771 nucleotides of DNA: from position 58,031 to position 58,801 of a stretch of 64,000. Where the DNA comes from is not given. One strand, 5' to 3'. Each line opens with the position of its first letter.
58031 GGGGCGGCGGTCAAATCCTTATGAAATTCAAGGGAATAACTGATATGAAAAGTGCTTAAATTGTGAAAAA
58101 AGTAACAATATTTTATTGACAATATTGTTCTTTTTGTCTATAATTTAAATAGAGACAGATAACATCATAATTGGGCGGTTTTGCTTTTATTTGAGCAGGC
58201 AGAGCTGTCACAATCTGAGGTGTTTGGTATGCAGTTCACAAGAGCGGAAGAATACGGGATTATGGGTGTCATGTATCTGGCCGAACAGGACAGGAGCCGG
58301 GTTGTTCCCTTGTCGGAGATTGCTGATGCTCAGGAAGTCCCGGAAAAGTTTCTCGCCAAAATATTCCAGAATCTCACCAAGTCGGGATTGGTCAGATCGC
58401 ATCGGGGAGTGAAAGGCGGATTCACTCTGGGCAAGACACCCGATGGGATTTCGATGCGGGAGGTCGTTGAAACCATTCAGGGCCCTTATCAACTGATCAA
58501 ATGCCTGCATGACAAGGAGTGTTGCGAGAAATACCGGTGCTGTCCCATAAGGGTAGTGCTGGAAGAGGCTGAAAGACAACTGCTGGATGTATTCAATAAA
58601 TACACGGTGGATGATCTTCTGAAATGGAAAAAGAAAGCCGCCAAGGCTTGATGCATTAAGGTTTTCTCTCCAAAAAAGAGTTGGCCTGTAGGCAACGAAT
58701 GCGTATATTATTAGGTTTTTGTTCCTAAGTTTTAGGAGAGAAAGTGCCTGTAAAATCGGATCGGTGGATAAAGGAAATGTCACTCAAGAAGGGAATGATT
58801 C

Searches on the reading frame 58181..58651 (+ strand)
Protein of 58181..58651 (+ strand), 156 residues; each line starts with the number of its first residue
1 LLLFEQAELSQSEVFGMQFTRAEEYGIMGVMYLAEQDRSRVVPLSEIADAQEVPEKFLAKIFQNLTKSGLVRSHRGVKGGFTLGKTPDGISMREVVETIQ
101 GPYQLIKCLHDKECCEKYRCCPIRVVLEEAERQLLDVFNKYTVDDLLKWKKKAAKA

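Call 73: search_protein_families(library=pfam, proteins=[window:58181-58651:+], max_evalue=0.0001)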
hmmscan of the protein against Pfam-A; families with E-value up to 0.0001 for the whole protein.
window:58181-58651:+ (156 aa): 1 family
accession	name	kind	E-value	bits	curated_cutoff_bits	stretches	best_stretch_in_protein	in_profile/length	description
PF02082.26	Rrf2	-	3.6e-34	118.2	30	1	20-148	2-131/132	Iron-dependent Transcriptional regulator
